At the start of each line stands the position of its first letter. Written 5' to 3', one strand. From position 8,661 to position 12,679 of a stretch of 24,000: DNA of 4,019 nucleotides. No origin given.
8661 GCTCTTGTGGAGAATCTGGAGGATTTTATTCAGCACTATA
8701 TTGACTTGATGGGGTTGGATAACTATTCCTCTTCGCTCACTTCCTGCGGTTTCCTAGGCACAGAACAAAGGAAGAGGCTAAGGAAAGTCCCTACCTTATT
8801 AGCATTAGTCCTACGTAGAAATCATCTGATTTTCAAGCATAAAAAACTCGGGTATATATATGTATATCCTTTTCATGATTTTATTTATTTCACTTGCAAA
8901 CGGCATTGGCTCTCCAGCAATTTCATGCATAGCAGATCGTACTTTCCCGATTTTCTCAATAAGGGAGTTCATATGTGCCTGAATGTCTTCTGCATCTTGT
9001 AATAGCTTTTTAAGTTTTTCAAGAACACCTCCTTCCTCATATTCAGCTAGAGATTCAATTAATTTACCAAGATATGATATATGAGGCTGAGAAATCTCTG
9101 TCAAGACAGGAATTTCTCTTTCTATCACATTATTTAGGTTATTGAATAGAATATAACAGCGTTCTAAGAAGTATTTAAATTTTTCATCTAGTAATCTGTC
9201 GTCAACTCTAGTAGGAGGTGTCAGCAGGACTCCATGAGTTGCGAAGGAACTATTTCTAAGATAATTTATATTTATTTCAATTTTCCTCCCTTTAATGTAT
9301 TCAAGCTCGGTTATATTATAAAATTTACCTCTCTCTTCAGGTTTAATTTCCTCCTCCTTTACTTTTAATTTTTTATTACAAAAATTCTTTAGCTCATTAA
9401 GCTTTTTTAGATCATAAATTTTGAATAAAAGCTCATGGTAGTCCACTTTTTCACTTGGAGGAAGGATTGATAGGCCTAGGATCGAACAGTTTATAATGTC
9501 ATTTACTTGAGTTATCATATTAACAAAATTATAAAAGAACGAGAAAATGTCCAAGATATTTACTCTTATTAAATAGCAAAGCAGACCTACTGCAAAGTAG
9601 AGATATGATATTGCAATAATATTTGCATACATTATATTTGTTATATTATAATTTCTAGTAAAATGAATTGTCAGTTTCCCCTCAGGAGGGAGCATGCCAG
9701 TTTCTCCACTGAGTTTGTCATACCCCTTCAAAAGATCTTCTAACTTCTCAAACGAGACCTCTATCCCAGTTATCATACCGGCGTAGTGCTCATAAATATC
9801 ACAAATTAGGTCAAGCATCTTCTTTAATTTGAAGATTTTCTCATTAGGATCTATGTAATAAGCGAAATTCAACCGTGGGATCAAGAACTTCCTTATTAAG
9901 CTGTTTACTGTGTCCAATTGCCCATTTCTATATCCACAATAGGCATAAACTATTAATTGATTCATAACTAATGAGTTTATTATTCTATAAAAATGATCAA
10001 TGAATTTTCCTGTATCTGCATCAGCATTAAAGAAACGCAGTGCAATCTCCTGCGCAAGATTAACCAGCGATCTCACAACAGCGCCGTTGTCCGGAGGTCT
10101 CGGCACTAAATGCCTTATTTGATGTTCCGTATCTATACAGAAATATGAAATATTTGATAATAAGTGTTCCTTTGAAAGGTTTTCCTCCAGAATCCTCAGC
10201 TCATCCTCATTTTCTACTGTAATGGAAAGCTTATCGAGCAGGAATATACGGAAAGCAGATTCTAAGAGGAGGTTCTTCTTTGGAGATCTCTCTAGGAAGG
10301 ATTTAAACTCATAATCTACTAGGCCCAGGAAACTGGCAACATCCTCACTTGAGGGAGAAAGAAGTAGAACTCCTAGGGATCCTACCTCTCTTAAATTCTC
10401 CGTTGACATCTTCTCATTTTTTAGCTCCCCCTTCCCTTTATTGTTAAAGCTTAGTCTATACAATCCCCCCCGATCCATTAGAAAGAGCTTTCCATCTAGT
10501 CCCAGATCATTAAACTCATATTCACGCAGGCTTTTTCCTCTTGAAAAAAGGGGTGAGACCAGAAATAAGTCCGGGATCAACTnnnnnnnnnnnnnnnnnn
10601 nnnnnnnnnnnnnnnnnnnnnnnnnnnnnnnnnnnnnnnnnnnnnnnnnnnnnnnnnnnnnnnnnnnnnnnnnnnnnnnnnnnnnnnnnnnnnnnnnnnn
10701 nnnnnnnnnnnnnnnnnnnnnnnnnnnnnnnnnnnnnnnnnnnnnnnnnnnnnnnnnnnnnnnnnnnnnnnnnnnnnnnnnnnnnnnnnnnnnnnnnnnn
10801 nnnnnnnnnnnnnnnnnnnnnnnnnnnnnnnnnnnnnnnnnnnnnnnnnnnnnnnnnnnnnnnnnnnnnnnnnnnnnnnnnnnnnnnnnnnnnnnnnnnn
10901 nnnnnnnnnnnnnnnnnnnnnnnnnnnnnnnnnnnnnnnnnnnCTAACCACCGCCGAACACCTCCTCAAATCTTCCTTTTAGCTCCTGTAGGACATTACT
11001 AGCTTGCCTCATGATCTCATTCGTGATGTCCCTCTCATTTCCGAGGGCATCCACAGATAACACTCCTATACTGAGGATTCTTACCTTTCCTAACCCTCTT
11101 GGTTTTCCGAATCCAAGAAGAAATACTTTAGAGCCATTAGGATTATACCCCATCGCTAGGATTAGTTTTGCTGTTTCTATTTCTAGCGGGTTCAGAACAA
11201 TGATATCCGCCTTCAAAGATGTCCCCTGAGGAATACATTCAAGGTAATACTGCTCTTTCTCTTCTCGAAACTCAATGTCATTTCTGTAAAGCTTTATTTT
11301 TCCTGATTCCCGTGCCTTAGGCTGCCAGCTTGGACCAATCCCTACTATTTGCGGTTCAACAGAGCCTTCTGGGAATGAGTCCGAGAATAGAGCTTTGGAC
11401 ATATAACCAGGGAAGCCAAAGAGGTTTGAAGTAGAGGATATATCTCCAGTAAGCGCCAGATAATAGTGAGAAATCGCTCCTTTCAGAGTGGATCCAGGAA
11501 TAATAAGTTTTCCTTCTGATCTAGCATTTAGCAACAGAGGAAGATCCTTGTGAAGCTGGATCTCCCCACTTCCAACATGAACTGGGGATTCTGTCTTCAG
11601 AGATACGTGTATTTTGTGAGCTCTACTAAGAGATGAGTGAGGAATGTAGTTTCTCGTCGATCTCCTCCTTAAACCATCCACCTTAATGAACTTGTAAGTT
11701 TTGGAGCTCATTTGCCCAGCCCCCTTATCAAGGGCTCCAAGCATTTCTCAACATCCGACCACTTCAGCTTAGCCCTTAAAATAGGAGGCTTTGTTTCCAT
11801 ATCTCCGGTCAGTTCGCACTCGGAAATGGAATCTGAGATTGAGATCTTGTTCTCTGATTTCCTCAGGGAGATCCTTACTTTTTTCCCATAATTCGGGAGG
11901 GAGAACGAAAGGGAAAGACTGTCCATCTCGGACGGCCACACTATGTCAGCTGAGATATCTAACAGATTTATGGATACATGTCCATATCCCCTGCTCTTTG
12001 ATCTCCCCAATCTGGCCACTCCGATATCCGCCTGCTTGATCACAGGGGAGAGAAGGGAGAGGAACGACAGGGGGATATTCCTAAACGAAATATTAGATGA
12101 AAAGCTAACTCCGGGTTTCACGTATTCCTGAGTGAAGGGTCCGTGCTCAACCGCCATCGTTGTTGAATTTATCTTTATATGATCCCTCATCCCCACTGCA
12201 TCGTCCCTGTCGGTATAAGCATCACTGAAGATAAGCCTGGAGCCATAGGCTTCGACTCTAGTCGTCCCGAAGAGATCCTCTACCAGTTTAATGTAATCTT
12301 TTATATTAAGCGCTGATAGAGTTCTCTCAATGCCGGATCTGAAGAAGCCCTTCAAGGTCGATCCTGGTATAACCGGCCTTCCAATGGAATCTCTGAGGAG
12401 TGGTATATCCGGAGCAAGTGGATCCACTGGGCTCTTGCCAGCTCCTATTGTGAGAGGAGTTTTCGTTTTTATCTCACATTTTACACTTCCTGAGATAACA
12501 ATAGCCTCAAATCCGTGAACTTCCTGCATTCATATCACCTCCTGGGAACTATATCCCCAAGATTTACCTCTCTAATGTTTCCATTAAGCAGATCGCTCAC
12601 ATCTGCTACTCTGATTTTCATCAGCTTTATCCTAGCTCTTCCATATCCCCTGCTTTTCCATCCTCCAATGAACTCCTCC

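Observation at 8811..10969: Two uncharacterised genes, one with a central TM-like block, fused onto the 3' end of the type III effector operon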

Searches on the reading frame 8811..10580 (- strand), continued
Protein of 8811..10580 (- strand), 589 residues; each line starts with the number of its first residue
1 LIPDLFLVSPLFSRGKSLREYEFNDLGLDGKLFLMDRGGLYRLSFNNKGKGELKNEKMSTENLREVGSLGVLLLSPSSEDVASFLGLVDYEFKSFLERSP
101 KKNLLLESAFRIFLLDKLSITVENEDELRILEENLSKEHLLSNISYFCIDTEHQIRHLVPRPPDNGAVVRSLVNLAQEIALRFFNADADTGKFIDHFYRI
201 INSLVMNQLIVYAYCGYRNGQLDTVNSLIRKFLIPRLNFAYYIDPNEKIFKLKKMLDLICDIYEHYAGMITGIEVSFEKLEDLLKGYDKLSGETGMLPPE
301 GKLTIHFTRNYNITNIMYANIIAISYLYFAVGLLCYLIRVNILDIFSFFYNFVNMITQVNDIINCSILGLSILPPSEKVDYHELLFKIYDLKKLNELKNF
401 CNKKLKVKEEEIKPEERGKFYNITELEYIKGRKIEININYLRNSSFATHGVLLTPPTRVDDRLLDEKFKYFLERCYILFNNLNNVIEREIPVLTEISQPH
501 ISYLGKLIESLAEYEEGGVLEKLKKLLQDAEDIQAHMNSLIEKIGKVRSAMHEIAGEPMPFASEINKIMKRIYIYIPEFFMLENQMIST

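Call 74: search_protein_families(library=pfam, proteins=[P0002], max_evalue=10)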
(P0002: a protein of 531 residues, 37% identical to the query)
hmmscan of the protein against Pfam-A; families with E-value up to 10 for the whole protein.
P0002 (531 aa): 1 family
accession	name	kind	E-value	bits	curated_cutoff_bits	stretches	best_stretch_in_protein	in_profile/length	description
PF20669.3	Exo70_N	-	0.46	11.2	23.9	1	211-245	17-51/83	Exocyst complex component Exo70 N-terminal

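Call 82: fold_search(model_id=the predicted structure, library=viral)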
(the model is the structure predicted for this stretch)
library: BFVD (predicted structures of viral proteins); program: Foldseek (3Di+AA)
matches with E <= 10: 224; with E <= 0.001: 0
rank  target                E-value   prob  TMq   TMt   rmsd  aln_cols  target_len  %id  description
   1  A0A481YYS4            2.8e-02  0.18  0.11  0.09  58.6       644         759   11  Chromosome segregation ATPase [Marseillevirus LCMAC202]
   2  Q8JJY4                9.5e-02  0.12  0.11  0.10  67.8       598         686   10  Putative myosine-like protein [Spodoptera frugiperda ascovirus 1a]
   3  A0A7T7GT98            1.9e-01  0.08  0.11  0.08  48.7       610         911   15  (no name in the UniProt tables at hand)
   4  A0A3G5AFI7            1.9e-01  0.04  0.07  0.06  46.3       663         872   11  DNA double-stranded break repair ATPase [Solivirus sp.]
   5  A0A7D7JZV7            2.3e-01  0.38  0.14  0.15  39.5       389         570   11  (no name in the UniProt tables at hand)
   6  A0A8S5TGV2            2.8e-01  0.09  0.10  0.10  28.0       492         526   10  Uncharacterized protein [Myoviridae sp. ctIty1]
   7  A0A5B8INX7            2.9e-01  0.09  0.10  0.09  44.3       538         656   13  Uncharacterized protein [Mimiviridae sp. ChoanoV1]
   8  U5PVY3                3.2e-01  0.16  0.14  0.14  75.4       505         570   12  Structural protein [Acinetobacter phage Presley]
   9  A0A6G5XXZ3            3.2e-01  0.06  0.08  0.06  45.8       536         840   13  (no name in the UniProt tables at hand)
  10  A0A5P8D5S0            4.2e-01  0.10  0.14  0.16  28.6       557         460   11  (no name in the UniProt tables at hand)
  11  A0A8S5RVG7            4.2e-01  0.07  0.09  0.08  44.1       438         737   14  STRUCTURAL MAINTENANCE OF CHROMOSOMES PROTEIN [Siphoviridae sp. ctHip2]
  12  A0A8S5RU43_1          4.4e-01  0.11  0.11  0.06  40.2       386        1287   13  (no name in the UniProt tables at hand)
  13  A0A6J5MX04            5.0e-01  0.08  0.11  0.15  40.5       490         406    8  Intramolecular chaperone auto-processing domain containing protein [uncultured Caudovirales phage]
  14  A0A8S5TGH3            5.0e-01  0.05  0.09  0.06  53.2       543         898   12  STRUCTURAL MAINTENANCE OF CHROMOSOMES PROTEIN [Myoviridae sp. ctIty1]
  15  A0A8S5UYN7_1          5.2e-01  0.08  0.11  0.09  55.5       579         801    8  Endosialidase chaperone [Siphoviridae sp. ctkKt3]
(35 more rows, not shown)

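Call 83: search_protein_families(library=phrogs, proteins=[window:8814-10580:-], max_evalue=1)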
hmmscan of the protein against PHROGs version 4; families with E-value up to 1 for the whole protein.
window:8814-10580:- (589 aa): 2 families
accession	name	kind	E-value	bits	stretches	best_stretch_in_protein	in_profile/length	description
phrog_16655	-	unknown function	0.014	15.1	1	483-554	163-231/450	-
phrog_788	-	tail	0.25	12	1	500-555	203-256/297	tail protein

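Call 92: find_related_loci(query=A6, collection=viral_contigs, flank=8000)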
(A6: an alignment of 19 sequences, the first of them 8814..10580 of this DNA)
Query A6 (589 aa) in viral_contigs; peptide patterns used: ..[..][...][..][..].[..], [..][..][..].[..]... (x = any residue, [..] = any of these).
103 stretches matched a pattern, but none encodes a relative of the query by tblastn (E <= 1e-3).

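Call 105: search_protein_families(library=padloc, alignment_id=A6, max_evalue=1)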
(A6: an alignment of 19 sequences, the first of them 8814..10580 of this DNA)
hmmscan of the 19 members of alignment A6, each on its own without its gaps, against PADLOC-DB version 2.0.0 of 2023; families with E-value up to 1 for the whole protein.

A. member 1, window:8814-10580:- (589 aa): 0 families

B. families by the number of members that match (of 19 scanned): 3 families
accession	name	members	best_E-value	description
PDLC00696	Effector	2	0.063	2TM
PDLC00636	ZorA2|ZorA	1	0.006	MotA/ExbB/TolQ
PDLC01338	Cas2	1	0.0066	"CAS-I,CAS-II,CAS-III,CAS-IV,CAS-V,CAS-VI; acquisition_2"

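Call 106: search_protein_families(library=ncbifam, alignment_id=A6, max_evalue=1)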
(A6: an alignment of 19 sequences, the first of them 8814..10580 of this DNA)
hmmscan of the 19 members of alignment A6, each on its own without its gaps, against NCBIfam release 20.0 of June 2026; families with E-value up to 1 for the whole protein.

A. member 1, window:8814-10580:- (589 aa): 4 families
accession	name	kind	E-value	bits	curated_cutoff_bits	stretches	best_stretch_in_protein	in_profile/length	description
NF045650.1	CD1247_Nterm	equivalog_domain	0.051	14.2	30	0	500-542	4-46/70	CD1247 N-terminal domain-containing protein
TIGR01499.1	folC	subfamily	0.062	12.7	162.65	1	484-530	129-174/400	bifunctional protein FolC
NF011859.0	PRK15331.1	equivalog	0.081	13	184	1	201-264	32-95/165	type III secretion system translocator chaperone SicA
NF047860.1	Tet-DihydfolSynFolCMyb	equivalog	0.19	10.6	700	1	483-524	176-216/468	bifunctional tetrahydrofolate synthase/dihydrofolate synthase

B. families by the number of members that match (of 19 scanned): 9 families
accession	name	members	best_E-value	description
NF045650.1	CD1247_Nterm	4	0.036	CD1247 N-terminal domain-containing protein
NF011859.0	PRK15331.1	4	0.081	type III secretion system translocator chaperone SicA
TIGR01499.1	folC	3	0.059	bifunctional protein FolC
NF047860.1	Tet-DihydfolSynFolCMyb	3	0.19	bifunctional tetrahydrofolate synthase/dihydrofolate synthase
NF052596.1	RR_EAL_PvrR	2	0.065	response regulator cyclic di-GMP phosphodiesterase PvrR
NF002741.0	PRK02726.1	2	0.099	molybdenum cofactor guanylyltransferase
NF041291.1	StbC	2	0.23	plasmid stabilization protein StbC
NF038025.1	dapto_LiaX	1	0.031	daptomycin-sensing surface protein LiaX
NF038048.1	DIP1984_fam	1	0.043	DIP1984 family protein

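Call 107: search_protein_families(library=padloc, proteins=[P0002], max_evalue=1)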
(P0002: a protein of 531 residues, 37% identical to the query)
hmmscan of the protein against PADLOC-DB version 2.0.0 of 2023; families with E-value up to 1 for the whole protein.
P0002 (531 aa): 0 families

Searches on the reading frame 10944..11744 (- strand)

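Call 4: search_protein_families(library=pfam, proteins=[window:10944-11744:-], max_evalue=1)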
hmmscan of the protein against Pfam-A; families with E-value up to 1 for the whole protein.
window:10944-11744:- (266 aa): 1 family
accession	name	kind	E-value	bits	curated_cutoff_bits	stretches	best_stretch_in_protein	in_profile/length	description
PF03787.20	RAMPs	-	1.6e-12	48.8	22.1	1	49-222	2-189/189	RAMP superfamily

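Call 5: search_protein_families(library=ncbifam, proteins=[window:10944-11744:-], max_evalue=1)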
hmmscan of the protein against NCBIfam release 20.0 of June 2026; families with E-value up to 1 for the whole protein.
window:10944-11744:- (266 aa): 7 families
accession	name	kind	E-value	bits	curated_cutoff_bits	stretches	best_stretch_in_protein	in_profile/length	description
TIGR03986.1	TIGR03986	equivalog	7.7e-09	35.5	161.35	2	44-99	35-92/568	TIGR03986 family type III CRISPR-associated RAMP protein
TIGR02581.1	cas_cyan_RAMP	equivalog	1.7e-06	27.9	108.05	1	43-91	4-52/216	type III CRISPR-associated RAMP protein Csx7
TIGR02580.1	cas_RAMP_Cmr4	equivalog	0.00021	21.3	87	1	48-101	4-58/283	type III-B CRISPR module RAMP protein Cmr4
TIGR01899.1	cas_TM1807_csm5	equivalog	0.0056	16.2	38.3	0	77-93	107-123/364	type III-A CRISPR-associated RAMP protein Csm5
NF041225.1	Cas_III-E_gRAMP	equivalog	0.021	12.2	700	1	77-99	954-976/1636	type III-E CRISPR-associated gRAMP effector Cas7-11e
TIGR02674.1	cas_cyan_RAMP_2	equivalog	0.045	12.9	177.3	0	202-255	223-273/402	type III-D CRISPR-associated RAMP protein Csx10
TIGR01898.1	cas_TM1791_cmr6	equivalog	0.18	12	51.1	1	48-99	2-51/195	type III-B CRISPR module RAMP protein Cmr6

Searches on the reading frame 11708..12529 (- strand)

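Call 4: search_protein_families(library=pfam, proteins=[window:11708-12529:-], max_evalue=1)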
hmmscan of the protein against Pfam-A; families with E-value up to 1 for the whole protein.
window:11708-12529:- (273 aa): 1 family
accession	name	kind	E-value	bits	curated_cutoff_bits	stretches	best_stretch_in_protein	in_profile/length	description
PF03787.20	RAMPs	-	3.7e-24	86.7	22.1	1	19-185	1-188/189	RAMP superfamily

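Call 5: search_protein_families(library=ncbifam, proteins=[window:11708-12529:-], max_evalue=1)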
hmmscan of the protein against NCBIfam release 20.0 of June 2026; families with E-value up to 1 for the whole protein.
window:11708-12529:- (273 aa): 9 families
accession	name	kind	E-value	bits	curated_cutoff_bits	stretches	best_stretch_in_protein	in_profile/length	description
TIGR02581.1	cas_cyan_RAMP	equivalog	5.2e-22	78.6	108.05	2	16-72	6-61/216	type III CRISPR-associated RAMP protein Csx7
TIGR03986.1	TIGR03986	equivalog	1.3e-15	57.8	161.35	2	11-68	31-89/568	TIGR03986 family type III CRISPR-associated RAMP protein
TIGR02582.1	cas7_TM1809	equivalog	1.1e-10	41.9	90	1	16-186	6-202/203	type III-A CRISPR-associated RAMP protein Csm3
TIGR02580.1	cas_RAMP_Cmr4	equivalog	1.2e-10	41.7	87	1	22-103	7-86/283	type III-B CRISPR module RAMP protein Cmr4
NF041225.1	Cas_III-E_gRAMP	equivalog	8.9e-07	26.7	700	1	17-188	410-578/1636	type III-E CRISPR-associated gRAMP effector Cas7-11e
NF049957.1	Cas_III-I_gRAMP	exception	3.1e-06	25.4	800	1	54-193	565-712/1076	type III-I CRISPR-associated gRAMP effector Cas7-11i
TIGR01898.1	cas_TM1791_cmr6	equivalog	8.3e-06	26.1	51.1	1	19-79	2-61/195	type III-B CRISPR module RAMP protein Cmr6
TIGR01899.1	cas_TM1807_csm5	equivalog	0.014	14.9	38.3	1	49-69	107-127/364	type III-A CRISPR-associated RAMP protein Csm5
NF047416.1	penta_HetL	equivalog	0.17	11.3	260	1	134-207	6-75/218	heterocyst differentiation pentapeptide repeat protein HetL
